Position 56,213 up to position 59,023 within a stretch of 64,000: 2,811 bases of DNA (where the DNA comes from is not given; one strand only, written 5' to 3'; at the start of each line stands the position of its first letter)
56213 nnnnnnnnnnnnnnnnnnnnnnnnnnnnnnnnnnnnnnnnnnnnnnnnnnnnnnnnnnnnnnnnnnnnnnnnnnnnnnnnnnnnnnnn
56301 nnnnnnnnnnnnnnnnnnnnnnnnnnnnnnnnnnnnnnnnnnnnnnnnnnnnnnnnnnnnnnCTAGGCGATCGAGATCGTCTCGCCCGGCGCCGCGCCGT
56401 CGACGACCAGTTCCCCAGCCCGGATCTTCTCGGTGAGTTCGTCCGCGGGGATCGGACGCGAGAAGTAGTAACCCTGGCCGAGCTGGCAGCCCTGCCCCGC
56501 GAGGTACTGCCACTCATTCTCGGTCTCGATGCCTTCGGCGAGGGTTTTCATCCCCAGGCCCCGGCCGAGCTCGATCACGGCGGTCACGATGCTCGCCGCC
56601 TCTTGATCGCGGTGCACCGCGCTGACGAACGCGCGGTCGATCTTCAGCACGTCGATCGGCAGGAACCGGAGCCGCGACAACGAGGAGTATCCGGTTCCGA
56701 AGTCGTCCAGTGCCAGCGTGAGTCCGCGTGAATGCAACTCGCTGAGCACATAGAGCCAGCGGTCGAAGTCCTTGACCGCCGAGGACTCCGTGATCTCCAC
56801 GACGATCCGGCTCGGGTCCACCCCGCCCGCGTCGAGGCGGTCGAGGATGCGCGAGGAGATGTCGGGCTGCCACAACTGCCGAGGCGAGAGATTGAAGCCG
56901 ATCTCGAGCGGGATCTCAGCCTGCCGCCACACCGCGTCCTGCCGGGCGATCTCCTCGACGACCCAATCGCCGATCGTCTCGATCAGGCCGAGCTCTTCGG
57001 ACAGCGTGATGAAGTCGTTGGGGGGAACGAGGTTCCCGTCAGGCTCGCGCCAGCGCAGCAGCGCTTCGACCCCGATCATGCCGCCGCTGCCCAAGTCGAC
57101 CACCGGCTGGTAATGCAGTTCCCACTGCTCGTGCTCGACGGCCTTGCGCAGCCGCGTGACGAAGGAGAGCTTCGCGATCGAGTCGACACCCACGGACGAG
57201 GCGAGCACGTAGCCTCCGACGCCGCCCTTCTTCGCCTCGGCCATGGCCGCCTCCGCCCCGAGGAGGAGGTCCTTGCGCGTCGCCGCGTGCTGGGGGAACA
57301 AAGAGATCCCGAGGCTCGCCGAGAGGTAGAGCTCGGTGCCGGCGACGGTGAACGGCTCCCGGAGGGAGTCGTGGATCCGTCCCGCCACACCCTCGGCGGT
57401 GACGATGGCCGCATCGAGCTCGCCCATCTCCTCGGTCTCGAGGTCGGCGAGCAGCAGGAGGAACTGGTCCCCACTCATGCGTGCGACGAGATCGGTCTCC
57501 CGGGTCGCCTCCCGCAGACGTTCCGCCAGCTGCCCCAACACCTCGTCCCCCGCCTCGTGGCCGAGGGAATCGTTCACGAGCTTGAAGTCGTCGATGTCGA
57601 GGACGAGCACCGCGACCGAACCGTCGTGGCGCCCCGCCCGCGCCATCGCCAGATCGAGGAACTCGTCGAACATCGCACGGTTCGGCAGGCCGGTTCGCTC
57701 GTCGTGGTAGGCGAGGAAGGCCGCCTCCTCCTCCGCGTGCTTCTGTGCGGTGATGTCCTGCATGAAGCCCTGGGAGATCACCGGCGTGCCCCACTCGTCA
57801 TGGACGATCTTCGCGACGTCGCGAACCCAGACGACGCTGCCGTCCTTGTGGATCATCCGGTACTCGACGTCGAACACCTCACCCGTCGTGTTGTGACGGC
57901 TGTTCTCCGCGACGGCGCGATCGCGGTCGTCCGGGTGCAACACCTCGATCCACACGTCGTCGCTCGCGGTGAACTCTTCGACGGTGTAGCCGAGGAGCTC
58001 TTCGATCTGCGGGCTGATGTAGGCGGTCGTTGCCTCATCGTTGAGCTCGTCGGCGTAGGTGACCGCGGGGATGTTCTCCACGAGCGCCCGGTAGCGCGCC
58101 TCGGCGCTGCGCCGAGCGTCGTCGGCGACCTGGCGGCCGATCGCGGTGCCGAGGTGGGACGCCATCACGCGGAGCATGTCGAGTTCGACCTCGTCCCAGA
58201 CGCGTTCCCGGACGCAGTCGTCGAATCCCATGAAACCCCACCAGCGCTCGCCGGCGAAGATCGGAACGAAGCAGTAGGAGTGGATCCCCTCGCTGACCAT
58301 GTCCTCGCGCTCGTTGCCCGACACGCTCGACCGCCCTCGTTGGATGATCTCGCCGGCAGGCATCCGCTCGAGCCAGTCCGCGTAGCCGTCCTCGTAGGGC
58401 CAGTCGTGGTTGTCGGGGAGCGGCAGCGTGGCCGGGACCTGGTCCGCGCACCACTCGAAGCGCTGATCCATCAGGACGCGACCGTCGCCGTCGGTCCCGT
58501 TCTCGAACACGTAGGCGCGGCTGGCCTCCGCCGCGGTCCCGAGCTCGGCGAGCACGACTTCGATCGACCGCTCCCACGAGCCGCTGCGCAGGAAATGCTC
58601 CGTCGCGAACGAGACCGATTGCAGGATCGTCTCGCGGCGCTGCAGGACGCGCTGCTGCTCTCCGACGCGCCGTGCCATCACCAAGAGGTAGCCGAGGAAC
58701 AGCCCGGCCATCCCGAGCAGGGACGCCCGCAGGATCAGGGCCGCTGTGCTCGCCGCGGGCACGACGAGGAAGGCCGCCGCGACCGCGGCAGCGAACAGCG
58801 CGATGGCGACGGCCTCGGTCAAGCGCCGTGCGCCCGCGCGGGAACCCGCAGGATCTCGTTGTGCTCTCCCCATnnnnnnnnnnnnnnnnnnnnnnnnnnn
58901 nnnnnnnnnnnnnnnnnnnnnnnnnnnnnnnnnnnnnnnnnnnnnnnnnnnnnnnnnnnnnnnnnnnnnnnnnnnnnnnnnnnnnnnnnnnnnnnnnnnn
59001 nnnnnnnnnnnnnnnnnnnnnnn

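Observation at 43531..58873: Two paralogous PAS-GGDEF-EAL proteins on opposite strands, one with a degenerate GGDEF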

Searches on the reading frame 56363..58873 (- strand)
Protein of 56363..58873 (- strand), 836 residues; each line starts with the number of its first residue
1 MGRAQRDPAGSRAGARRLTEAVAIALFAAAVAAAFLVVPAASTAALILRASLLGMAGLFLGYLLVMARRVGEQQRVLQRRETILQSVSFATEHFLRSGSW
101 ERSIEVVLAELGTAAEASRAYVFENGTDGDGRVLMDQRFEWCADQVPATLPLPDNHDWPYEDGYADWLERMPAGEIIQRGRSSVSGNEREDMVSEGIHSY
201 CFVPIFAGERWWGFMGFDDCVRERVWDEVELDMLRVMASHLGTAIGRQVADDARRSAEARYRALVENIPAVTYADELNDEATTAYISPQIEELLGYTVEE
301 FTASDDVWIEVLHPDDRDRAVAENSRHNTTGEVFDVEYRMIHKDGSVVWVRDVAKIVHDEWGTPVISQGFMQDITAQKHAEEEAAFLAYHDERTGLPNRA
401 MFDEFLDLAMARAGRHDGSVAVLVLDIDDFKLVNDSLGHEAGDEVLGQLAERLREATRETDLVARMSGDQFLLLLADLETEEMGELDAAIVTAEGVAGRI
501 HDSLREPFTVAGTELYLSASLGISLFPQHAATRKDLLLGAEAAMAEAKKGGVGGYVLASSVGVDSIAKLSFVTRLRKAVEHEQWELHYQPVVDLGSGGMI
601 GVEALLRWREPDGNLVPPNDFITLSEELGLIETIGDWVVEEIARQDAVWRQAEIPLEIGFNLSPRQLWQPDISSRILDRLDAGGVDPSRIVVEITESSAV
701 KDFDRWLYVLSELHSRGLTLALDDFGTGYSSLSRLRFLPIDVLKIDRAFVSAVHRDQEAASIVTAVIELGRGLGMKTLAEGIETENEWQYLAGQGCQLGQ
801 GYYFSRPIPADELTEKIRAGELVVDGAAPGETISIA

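Call 5: search_protein_families(library=pfam, proteins=[window:56363-58873:-], max_evalue=0.01)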
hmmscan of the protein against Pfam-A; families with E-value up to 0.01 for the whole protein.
window:56363-58873:- (836 aa): 10 families
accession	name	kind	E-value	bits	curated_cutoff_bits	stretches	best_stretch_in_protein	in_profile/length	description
PF00563.25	EAL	-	3.4e-71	239.8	31.3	1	574-807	3-236/236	EAL domain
PF00990.26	GGDEF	-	2.3e-41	141.7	23.8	1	388-551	1-158/161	Diguanylate cyclase, GGDEF domain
PF08447.18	PAS_3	-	4.2e-24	85.1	25.6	1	284-370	2-88/89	PAS fold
PF01590.32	GAF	-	3.1e-10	41.1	22.4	1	103-245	5-133/133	GAF domain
PF00989.32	PAS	-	2.9e-07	30.9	22.6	1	260-374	2-113/113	PAS fold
PF13426.13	PAS_9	-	1.7e-06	28.7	27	1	283-376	13-103/103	PAS domain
PF13185.12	GAF_2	-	3.9e-05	24.3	28.6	1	170-245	54-135/136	GAF domain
PF13492.12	GAF_3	-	0.0015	19.4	27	1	183-245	66-127/129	GAF domain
PF03706.18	LPG_synthase_TM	-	0.0026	17.7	33.4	1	14-122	114-228/302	Lysylphosphatidylglycerol synthase TM region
PF13188.13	PAS_8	-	0.004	17.4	21.8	0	259-318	1-56/65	PAS domain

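Call 9: find_homologous_proteins(query=window:56363-58873:-, max_evalue=1e-20)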
Query window:56363-58873:- (836 aa): 3290 proteins with E <= 1e-20 among 8000 candidates; the best 120 are listed.
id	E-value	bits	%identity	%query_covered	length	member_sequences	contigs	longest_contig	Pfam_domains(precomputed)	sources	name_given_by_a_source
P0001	0.0e+0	1825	100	98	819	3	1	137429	PF08447.19,PF13426.14,PF01590.33,PF00563.26,PF00989.32,PF00990.27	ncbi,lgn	ncbi:MAG: EAL domain-containing protein [Actinomycetota bacterium]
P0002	0.0e+0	1500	81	95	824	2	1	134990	PF08447.19,PF13426.14,PF01590.33,PF00563.26,PF00990.27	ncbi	ncbi:MAG: EAL domain-containing protein [Actinomycetota bacterium]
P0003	0.0e+0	1157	63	98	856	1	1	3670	PF08447.19,PF01590.33,PF08448.17,PF00563.26,PF00989.32,PF00990.27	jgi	jgi:diguanylate cyclase (GGDEF)-like protein/PAS domain S-box-containing protein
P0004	0.0e+0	1137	61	98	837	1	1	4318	PF08447.19,PF13185.13,PF01590.33,PF00563.26,PF00990.27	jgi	jgi:diguanylate cyclase (GGDEF)-like protein/PAS domain S-box-containing protein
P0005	0.0e+0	1129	63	98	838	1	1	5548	PF08447.19,PF01590.33,PF00563.26,PF00989.32,PF00990.27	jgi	jgi:diguanylate cyclase (GGDEF)-like protein/PAS domain S-box-containing protein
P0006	0.0e+0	1122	63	96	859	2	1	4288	PF08447.19,PF01590.33,PF00563.26,PF00989.32,PF00990.27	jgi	jgi:diguanylate cyclase (GGDEF)-like protein/PAS domain S-box-containing protein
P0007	0.0e+0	1119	62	97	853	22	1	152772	PF08447.19,PF13185.13,PF01590.33,PF00563.26,PF00989.32,PF00990.27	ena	-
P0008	0.0e+0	1087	50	68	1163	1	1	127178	PF08447.19,PF13426.14,PF13185.13,PF01590.33,PF08448.17,PF00563.26,PF00989.32,PF00990.27,PF14598.13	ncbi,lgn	-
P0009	0.0e+0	1068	62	89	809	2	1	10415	PF08447.19,PF13426.14,PF13185.13,PF01590.33,PF00563.26,PF00989.32,PF00990.27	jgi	jgi:diguanylate cyclase (GGDEF)-like protein/PAS domain S-box-containing protein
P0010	0.0e+0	1063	62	91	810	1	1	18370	PF08447.19,PF13185.13,PF01590.33,PF00563.26,PF00990.27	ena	-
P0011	0.0e+0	1016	54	92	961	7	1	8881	PF08447.19,PF13426.14,PF13188.14,PF01590.33,PF08448.17,PF00563.26,PF00989.32,PF00990.27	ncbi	ncbi:MAG: EAL domain-containing protein [Actinomycetota bacterium]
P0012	1.6e-294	997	59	69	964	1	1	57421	PF08447.19,PF13426.14,PF01590.33,PF08448.17,PF00563.26,PF00989.32,PF00990.27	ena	-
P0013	5.1e-294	995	60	89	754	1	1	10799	PF08447.19,PF13426.14,PF01590.33,PF00563.26,PF00989.32,PF00990.27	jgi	jgi:diguanylate cyclase (GGDEF)-like protein/PAS domain S-box-containing protein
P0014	9.4e-294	994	60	89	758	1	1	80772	PF08447.19,PF13426.14,PF08448.17,PF00563.26,PF00989.32,PF00990.27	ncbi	-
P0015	2.0e-293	993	60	89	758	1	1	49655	PF08447.19,PF13426.14,PF08448.17,PF00563.26,PF00989.32,PF00990.27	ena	-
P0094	2.6e-264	897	57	88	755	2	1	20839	PF08447.19,PF01590.33,PF00563.26,PF00989.32,PF00990.27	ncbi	-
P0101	9.0e-264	895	57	88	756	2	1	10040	PF08447.19,PF01590.33,PF00563.26,PF00989.32,PF00990.27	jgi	jgi:diguanylate cyclase (GGDEF)-like protein/PAS domain S-box-containing protein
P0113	5.1e-262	890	56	88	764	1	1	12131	PF08447.19,PF01590.33,PF00563.26,PF00990.27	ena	-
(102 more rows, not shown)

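Call 14: find_encoding_contigs(protein=P0001, flank=10000, max_places=3)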
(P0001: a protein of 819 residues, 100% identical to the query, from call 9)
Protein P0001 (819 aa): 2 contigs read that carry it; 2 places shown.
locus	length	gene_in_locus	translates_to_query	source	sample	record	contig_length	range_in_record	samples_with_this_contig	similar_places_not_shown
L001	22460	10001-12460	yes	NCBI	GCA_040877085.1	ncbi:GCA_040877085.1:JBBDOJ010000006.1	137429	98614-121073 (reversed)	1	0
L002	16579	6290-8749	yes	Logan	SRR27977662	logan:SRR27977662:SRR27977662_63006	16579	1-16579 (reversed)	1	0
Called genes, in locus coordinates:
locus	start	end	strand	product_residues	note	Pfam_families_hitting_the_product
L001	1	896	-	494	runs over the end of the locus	PF00884:Sulfatase, PF16347:SGSH_C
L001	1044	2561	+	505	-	PF04185:Phosphoesterase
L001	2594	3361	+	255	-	-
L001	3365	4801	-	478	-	PF04185:Phosphoesterase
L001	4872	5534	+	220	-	PF00440:TetR_N, PF13977:TetR_C_6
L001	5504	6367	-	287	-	PF00795:CN_hydrolase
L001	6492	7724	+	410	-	PF01547:SBP_bac_1, PF13416:SBP_bac_8, PF13343:SBP_bac_6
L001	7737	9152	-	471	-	-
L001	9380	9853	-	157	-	-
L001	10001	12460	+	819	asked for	PF01590:GAF, PF00989:PAS (weak), PF13426:PAS_9 (weak), PF08447:PAS_3, PF00990:GGDEF, PF00563:EAL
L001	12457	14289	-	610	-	PF00456:Transketolase_N, PF00676:E1_dh (weak), PF02779:Transket_pyr, PF02780:Transketolase_C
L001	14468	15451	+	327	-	PF00485:PRK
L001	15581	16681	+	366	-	PF05222:AlaDh_PNT_N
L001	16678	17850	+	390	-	PF05222:AlaDh_PNT_N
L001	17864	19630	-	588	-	PF07969:Amidohydro_3 (faint), PF01979:Amidohydro_1, PF13382:Adenine_deam_C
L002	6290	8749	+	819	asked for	PF01590:GAF, PF00989:PAS (weak), PF13426:PAS_9 (weak), PF08447:PAS_3, PF00990:GGDEF, PF00563:EAL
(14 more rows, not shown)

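Call 15: find_encoding_contigs(protein=P0002, flank=10000, max_places=3)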
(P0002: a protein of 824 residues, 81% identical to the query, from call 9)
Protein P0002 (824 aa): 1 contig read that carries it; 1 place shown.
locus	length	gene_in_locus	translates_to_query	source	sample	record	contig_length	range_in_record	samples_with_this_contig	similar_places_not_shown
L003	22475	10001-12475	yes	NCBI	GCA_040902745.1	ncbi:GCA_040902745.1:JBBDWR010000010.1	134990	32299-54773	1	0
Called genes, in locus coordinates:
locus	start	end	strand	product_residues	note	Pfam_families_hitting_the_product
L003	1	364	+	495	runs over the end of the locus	PF04185:Phosphoesterase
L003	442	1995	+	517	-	PF00884:Sulfatase, PF16347:SGSH_C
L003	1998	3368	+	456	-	PF04185:Phosphoesterase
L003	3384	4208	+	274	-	-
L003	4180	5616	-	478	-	PF04185:Phosphoesterase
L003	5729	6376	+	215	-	PF00440:TetR_N, PF13977:TetR_C_6, PF17940:TetR_C_31 (weak)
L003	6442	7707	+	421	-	PF13343:SBP_bac_6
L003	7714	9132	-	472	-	-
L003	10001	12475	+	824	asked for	PF01590:GAF, PF13426:PAS_9 (weak), PF08447:PAS_3, PF00990:GGDEF, PF00563:EAL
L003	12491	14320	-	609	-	PF00456:Transketolase_N, PF02775:TPP_enzyme_C (faint), PF02779:Transket_pyr, PF02780:Transketolase_C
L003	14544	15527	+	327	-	PF06414:Zeta_toxin (faint), PF00485:PRK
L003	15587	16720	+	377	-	PF05222:AlaDh_PNT_N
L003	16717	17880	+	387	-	PF05222:AlaDh_PNT_N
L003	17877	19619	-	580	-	PF01979:Amidohydro_1, PF07969:Amidohydro_3 (faint), PF13382:Adenine_deam_C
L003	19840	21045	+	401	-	PF04851:ResIII, PF00270:DEAD, PF00271:Helicase_C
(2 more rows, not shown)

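Call 16: find_encoding_contigs(protein=P0094, flank=10000, max_places=2)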
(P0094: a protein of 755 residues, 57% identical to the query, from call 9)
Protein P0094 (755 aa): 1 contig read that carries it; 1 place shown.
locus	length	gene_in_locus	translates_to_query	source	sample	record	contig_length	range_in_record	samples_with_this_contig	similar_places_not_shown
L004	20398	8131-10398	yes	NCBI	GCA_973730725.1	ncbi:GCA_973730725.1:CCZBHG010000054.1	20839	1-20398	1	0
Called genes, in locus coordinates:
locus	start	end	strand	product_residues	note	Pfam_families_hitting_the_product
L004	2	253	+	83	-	?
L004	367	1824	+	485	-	PF04185:Phosphoesterase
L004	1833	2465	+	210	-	PF00440:TetR_N, PF13977:TetR_C_6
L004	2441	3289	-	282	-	PF00795:CN_hydrolase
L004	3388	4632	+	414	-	PF01547:SBP_bac_1, PF13416:SBP_bac_8, PF13343:SBP_bac_6, PF13531:SBP_bac_11 (weak)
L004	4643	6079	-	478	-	PF04185:Phosphoesterase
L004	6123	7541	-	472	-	-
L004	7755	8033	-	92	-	-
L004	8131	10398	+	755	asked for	PF01590:GAF, PF00989:PAS (weak), PF08447:PAS_3, PF00990:GGDEF, PF00563:EAL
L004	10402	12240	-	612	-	PF00456:Transketolase_N, PF13292:DXP_synthase_N (faint), PF00676:E1_dh, PF02779:Transket_pyr, PF02780:Transketolase_C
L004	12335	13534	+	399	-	PF04851:ResIII, PF00270:DEAD, PF00271:Helicase_C, PF22590:Cas3-like_C_2 (weak)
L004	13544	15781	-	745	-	PF08447:PAS_3, PF08448:PAS_4 (weak), PF00989:PAS (weak), PF08448:PAS_4 (weak), PF13426:PAS_9 (weak), PF08447:PAS_3, PF00990:GGDEF, PF00563:EAL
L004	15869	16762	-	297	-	-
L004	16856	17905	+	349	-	PF08240:ADH_N, PF16912:Glu_dehyd_C, PF00107:ADH_zinc_N, PF13602:ADH_zinc_N_2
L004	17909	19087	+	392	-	PF00155:Aminotran_1_2, PF00266:Aminotran_5 (weak)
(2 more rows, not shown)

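Call 17: find_encoding_contigs(protein=P0113, flank=10000, max_places=2)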
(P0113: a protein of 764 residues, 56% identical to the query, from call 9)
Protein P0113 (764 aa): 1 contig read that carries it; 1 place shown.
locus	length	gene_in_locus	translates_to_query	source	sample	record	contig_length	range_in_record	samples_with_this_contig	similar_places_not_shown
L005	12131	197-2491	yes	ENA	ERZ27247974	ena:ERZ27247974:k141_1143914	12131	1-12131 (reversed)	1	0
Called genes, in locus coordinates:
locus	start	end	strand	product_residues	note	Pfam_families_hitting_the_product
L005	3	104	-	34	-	?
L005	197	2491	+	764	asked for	PF01590:GAF, PF08447:PAS_3, PF00990:GGDEF, PF00563:EAL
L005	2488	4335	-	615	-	PF00456:Transketolase_N, PF00676:E1_dh, PF02779:Transket_pyr, PF02780:Transketolase_C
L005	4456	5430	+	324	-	PF00485:PRK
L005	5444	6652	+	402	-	PF04851:ResIII, PF00270:DEAD, PF22590:Cas3-like_C_2 (faint), PF00271:Helicase_C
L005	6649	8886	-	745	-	PF00989:PAS (weak), PF13188:PAS_8 (faint), PF08447:PAS_3, PF08448:PAS_4, PF13426:PAS_9 (weak), PF08447:PAS_3, PF00990:GGDEF, PF00563:EAL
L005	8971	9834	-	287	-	-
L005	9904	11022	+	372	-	PF08240:ADH_N, PF16912:Glu_dehyd_C, PF00107:ADH_zinc_N, PF13602:ADH_zinc_N_2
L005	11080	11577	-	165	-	PF22091:DUF6941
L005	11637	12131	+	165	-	?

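Call 18: find_encoding_contigs(protein=P0101, flank=10000, max_places=2)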
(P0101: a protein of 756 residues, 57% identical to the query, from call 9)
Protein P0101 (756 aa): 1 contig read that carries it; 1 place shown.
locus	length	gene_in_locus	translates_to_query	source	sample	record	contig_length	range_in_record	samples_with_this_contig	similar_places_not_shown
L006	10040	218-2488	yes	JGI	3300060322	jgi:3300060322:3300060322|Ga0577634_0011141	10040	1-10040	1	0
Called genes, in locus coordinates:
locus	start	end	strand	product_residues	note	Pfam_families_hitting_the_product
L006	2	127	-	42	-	?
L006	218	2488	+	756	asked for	PF01590:GAF (faint), PF00989:PAS (weak), PF08447:PAS_3, PF00990:GGDEF, PF00563:EAL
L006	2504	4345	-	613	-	PF00456:Transketolase_N, PF00676:E1_dh, PF02779:Transket_pyr, PF02780:Transketolase_C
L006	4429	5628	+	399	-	PF00270:DEAD, PF04851:ResIII, PF00271:Helicase_C, PF22590:Cas3-like_C_2 (weak)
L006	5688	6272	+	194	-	PF13508:Acetyltransf_7 (faint)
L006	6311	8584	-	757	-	PF08447:PAS_3, PF13426:PAS_9 (faint), PF00989:PAS (weak), PF08447:PAS_3, PF08448:PAS_4 (weak), PF00990:GGDEF, PF00563:EAL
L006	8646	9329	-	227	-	-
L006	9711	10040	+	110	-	?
